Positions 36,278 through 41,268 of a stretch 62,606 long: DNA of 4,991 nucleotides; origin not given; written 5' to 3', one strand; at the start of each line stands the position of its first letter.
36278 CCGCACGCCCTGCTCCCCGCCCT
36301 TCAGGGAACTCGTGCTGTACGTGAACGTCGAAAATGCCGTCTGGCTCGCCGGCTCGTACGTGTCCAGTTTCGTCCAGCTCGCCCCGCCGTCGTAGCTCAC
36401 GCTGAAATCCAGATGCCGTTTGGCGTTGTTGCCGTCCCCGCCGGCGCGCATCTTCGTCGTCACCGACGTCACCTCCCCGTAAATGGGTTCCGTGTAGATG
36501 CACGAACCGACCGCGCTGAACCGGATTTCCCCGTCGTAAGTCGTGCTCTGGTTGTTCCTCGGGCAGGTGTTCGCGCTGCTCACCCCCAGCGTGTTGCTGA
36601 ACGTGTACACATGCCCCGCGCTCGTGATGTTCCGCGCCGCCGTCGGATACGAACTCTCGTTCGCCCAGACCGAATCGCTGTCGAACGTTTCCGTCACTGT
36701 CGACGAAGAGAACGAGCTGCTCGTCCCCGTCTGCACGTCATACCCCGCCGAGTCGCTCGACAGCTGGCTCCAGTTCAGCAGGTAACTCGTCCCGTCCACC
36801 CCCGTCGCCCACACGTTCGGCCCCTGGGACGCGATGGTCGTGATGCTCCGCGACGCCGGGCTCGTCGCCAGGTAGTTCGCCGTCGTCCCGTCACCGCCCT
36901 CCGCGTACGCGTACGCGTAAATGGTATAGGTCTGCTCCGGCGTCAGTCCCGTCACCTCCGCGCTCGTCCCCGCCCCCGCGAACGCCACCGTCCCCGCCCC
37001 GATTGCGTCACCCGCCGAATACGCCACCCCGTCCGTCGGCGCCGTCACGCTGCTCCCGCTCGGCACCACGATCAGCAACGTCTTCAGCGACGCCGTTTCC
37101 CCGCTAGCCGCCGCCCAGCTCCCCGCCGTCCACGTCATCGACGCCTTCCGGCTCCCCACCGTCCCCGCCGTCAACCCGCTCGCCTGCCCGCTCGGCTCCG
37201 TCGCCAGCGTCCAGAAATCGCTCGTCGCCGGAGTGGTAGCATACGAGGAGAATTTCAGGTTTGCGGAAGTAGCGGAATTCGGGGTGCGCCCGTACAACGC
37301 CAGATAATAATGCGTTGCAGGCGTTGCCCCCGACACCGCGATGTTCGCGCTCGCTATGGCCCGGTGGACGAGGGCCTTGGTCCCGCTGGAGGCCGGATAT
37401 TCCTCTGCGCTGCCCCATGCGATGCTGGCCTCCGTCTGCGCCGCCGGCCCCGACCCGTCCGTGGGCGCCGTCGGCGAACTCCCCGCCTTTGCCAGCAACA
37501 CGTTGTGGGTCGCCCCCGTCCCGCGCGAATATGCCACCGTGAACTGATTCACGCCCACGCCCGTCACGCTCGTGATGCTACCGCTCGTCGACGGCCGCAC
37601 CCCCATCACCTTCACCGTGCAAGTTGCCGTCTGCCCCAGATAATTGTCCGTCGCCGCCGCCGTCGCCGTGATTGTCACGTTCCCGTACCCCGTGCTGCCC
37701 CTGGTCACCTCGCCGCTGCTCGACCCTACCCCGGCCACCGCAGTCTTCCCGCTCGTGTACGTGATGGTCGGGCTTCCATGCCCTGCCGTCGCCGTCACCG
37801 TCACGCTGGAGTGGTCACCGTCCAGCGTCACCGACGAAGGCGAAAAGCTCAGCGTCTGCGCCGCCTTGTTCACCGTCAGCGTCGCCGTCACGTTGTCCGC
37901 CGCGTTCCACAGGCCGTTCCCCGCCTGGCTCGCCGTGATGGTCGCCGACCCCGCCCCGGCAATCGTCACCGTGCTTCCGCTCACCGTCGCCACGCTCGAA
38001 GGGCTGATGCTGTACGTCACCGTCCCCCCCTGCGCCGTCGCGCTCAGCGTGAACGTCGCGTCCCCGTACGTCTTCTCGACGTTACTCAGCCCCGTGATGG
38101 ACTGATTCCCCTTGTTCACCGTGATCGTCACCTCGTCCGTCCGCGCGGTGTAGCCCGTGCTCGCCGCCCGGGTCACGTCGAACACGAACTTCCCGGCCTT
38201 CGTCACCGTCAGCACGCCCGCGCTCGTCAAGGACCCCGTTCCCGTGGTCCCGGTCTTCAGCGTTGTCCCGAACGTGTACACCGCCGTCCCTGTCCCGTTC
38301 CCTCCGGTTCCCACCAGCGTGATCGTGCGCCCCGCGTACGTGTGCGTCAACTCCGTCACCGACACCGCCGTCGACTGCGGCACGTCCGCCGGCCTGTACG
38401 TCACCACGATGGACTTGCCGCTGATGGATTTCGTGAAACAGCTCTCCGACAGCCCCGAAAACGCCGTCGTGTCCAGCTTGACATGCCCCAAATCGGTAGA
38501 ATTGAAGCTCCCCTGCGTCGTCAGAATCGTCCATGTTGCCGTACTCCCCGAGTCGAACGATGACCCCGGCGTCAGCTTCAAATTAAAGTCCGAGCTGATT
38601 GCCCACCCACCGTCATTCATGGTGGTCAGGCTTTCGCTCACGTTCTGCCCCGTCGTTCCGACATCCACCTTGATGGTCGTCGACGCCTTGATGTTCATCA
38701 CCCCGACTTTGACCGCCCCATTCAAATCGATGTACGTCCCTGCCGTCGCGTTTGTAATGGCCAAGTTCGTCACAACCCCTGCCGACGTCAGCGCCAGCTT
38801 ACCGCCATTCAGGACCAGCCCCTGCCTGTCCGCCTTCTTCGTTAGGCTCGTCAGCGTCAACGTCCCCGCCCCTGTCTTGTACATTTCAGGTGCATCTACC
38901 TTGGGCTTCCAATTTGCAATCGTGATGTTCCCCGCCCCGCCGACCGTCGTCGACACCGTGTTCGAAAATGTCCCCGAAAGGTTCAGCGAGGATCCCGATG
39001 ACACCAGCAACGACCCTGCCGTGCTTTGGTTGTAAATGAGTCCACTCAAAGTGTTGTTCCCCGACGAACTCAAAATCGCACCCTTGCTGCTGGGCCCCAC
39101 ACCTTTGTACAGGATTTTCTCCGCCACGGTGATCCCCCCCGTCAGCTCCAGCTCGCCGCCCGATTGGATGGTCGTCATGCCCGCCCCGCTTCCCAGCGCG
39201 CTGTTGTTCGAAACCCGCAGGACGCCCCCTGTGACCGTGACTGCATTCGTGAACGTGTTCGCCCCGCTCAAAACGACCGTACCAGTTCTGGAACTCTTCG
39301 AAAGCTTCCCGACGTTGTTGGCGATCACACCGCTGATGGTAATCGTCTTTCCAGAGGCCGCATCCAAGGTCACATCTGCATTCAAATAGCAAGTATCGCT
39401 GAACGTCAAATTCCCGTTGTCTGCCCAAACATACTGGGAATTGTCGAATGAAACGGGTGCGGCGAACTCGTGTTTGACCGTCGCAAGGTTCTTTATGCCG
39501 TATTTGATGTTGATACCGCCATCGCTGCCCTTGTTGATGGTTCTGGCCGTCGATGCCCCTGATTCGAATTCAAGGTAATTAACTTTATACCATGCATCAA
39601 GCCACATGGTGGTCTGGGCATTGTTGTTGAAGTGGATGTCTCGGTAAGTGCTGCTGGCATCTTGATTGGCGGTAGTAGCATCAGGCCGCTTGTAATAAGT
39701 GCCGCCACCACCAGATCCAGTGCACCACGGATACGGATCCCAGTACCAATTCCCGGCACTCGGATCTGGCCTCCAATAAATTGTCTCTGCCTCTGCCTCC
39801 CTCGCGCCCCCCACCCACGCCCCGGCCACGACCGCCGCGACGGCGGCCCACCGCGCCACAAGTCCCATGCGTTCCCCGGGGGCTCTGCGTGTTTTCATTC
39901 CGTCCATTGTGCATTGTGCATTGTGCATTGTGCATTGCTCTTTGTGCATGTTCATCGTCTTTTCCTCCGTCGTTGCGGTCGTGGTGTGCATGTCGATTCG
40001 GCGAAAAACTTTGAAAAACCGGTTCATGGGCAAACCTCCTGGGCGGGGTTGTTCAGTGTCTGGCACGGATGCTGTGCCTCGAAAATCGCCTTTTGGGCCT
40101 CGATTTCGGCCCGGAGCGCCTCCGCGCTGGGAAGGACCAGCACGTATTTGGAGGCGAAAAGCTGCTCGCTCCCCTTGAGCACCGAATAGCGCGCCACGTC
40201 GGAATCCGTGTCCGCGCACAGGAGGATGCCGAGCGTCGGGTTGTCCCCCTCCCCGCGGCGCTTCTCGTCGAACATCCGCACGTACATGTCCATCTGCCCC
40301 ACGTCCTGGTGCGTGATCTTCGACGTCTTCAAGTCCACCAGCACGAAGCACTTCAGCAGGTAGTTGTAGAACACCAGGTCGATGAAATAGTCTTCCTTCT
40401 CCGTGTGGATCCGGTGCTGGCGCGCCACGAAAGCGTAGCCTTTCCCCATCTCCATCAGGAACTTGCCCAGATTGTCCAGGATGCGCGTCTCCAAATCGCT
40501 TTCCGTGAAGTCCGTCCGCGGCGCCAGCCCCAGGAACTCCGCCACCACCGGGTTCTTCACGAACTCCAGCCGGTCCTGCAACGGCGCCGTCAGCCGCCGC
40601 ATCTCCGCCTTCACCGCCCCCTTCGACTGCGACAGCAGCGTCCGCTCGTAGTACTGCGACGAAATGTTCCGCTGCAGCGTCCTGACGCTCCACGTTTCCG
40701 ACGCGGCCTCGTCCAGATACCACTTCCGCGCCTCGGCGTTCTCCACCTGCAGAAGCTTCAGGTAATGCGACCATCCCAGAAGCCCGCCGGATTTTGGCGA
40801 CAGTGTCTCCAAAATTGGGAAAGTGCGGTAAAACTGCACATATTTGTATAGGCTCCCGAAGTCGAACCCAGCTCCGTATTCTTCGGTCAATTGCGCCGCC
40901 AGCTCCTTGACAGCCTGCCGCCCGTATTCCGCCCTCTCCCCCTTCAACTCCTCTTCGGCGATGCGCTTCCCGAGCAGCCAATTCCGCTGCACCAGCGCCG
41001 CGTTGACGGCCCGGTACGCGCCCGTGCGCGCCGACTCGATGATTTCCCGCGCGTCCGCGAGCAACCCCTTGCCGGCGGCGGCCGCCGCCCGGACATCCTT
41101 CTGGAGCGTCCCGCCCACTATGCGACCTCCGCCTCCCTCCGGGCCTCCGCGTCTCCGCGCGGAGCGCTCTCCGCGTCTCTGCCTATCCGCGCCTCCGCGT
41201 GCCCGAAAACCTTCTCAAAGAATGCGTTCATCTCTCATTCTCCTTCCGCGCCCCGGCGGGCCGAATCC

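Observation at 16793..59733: Two tandem copies of a unit in which a PIN-toxin cassette is chained by start/stop overlaps to a giant secreted-protein gene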

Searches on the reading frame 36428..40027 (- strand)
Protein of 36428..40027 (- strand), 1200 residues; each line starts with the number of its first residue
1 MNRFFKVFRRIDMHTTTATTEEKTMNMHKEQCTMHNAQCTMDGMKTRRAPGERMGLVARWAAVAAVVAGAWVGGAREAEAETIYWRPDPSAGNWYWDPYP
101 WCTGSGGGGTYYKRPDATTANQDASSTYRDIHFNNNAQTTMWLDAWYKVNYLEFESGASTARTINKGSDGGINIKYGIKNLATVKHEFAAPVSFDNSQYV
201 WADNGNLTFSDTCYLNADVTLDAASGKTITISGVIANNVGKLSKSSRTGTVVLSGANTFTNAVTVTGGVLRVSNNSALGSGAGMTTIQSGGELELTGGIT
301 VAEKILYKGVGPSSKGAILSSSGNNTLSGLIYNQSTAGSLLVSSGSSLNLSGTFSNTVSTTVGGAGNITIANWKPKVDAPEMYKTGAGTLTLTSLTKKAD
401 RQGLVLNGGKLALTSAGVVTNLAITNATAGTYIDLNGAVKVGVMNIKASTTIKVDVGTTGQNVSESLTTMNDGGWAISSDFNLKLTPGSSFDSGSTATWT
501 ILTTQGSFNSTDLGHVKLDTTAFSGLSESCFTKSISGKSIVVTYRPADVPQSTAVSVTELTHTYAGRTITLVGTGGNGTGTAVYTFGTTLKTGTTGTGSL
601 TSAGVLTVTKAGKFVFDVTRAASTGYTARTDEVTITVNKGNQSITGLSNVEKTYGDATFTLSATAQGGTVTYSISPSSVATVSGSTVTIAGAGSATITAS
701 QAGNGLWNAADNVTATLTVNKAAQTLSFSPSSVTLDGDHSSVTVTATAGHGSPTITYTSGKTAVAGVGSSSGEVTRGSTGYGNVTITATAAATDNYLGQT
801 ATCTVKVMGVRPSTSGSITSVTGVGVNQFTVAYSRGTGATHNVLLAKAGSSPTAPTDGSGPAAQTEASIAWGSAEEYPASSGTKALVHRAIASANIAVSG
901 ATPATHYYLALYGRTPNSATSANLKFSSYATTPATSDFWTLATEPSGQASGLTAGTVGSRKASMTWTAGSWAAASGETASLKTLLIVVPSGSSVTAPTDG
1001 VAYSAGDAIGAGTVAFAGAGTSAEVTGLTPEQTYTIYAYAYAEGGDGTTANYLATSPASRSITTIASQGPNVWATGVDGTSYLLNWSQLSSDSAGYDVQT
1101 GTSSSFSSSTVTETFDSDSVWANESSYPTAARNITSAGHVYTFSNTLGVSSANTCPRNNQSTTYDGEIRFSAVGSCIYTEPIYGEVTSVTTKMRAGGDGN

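Call 68: search_protein_families(library=ncbifam, proteins=[window:36428-40027:-], max_evalue=0.01)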
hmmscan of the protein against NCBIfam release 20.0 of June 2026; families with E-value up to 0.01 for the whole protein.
window:36428-40027:- (1200 aa): 1 family
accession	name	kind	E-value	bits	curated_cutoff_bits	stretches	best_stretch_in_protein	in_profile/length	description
TIGR02601.1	autotrns_rpt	repeat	0.00073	19.3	19.85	1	248-273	7-32/32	beta strand repeat protein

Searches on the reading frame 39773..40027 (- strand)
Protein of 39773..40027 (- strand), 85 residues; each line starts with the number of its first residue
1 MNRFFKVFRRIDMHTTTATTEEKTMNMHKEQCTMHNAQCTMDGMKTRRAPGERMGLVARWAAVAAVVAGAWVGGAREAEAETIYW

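Call 77: find_homologous_proteins(query=A2, max_evalue=0.001)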
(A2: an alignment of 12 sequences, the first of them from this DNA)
Query A2 (12 sequences) (85 aa, profile of the alignment): 17 proteins with E <= 0.001 among 8000 candidates.
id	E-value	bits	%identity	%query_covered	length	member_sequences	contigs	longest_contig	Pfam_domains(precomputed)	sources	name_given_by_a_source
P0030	7.1e-26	108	73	13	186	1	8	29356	-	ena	-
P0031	9.9e-25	104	46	46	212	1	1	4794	-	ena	-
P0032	2.5e-24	103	35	91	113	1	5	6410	-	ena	-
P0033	2.3e-23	100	46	46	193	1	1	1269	-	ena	-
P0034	3.2e-23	100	80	78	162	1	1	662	-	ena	-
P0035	1.3e-19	88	40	56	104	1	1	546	-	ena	-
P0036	9.9e-19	85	52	34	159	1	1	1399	-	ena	-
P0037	1.2e-17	82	79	66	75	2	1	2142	-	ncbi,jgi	jgi:hypothetical protein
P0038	4.1e-15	74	40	78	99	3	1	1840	-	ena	-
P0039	4.0e-14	70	100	7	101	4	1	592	-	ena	-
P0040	7.2e-12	63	52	52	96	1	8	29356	-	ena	-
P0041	3.7e-10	58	41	54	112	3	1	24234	-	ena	-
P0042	1.7e-8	52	44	61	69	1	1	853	-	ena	-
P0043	2.1e-8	52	-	-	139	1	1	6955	-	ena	-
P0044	2.6e-8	52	46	53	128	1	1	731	-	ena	-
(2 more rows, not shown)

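Call 82: search_protein_families(library=pfam, proteins=[window:39773-40027:-], max_evalue=10)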
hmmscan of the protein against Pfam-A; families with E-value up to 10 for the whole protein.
seq(85 aa): 0 families

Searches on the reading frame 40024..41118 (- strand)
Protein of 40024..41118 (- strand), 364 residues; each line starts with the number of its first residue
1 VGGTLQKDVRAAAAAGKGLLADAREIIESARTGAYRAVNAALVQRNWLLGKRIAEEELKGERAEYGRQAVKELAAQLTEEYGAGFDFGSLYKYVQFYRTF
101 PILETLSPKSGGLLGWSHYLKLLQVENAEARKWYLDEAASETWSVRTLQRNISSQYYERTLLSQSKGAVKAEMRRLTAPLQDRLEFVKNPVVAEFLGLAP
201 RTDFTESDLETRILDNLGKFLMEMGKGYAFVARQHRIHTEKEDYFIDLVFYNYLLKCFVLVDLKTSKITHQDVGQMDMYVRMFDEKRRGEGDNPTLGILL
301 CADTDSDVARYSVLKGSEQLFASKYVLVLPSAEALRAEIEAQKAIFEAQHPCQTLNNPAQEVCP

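Call 6: search_protein_families(library=pfam, proteins=[window:40024-41118:-], max_evalue=1)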
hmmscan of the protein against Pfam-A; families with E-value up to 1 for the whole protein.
window:40024-41118:- (364 aa): 4 families
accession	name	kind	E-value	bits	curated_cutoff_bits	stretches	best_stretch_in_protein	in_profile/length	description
PF06250.17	YhcG_C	-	1.4e-50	171.6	32.5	1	185-336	2-153/157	YhcG PDDEXK nuclease domain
PF17761.7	DUF1016_N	-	3.7e-40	137.6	32.8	1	23-159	2-137/137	DUF1016 N-terminal domain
PF13588.12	HSDR_N_2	-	0.052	14.1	25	1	234-283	27-78/110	Type I restriction enzyme R protein N terminus (HSDR_N)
PF01939.22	NucS_C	-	0.067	13.6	24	1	223-300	15-84/124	Endonuclease NucS C-terminal domain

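Call 7: search_protein_families(library=ncbifam, proteins=[window:40024-41118:-], max_evalue=1)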
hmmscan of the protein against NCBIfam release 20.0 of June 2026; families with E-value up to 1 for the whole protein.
window:40024-41118:- (364 aa): 3 families
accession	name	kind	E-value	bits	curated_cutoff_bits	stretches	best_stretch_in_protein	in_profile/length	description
NF003270.0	PRK04247.1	equivalog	0.0017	17.5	216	1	206-308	130-220/250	endonuclease NucS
NF038070.1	LmbU_fam_TF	subfamily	0.011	15.7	125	1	114-169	81-135/171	LmbU family transcriptional regulator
TIGR00661.1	MJ1255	subfamily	0.044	13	195.9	1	176-217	271-312/321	MJ1255/VC2487 family glycosyltransferase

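Call 52: search_protein_families(library=padloc, proteins=[window:40024-41118:-], max_evalue=0.01)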
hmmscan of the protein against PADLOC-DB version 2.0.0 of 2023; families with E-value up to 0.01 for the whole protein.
window:40024-41118:- (364 aa): 32 families (the best 25 are shown)
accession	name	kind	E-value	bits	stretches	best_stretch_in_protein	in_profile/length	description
PDLC04807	PDC-S02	-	9.5e-133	440.7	1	14-350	11-346/351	-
PDLC04820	PDC-S02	-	4e-96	320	1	17-351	27-328/332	-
PDLC04803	PDC-S02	-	4.4e-90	300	1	80-348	5-263/269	-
PDLC04795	PDC-S02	-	1.2e-76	256.2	1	17-347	25-348/357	-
PDLC04831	PDC-S02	-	5.1e-72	241.2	1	16-340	11-338/346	-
PDLC04822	PDC-S02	-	1.9e-71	239.1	1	17-305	11-288/294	-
PDLC04810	PDC-S02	-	4.9e-71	237.8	1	19-344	14-345/355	-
PDLC04827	PDC-S02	-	1.4e-64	215.9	1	14-241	8-231/234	-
PDLC04802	PDC-S02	-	1.9e-49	166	2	18-161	11-157/171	-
PDLC04813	PDC-S02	-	1.3e-42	143.7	1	185-346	6-165/175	-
PDLC04817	PDC-S02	-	5.8e-42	142.2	2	13-219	5-210/286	-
PDLC04812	PDC-S02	-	2.2e-41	139.2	1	18-159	10-148/151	-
PDLC04825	PDC-S02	-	1.4e-40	137.3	1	11-177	9-175/193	-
PDLC01464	PD_DExK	-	5.9e-34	115.2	1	116-262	1-126/126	"CAS-I,CAS-II,CAS-III,CAS-IV,CAS-V,CAS-VI; associated"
PDLC04797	PDC-S02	-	1.7e-31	106.9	1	17-135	6-121/126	-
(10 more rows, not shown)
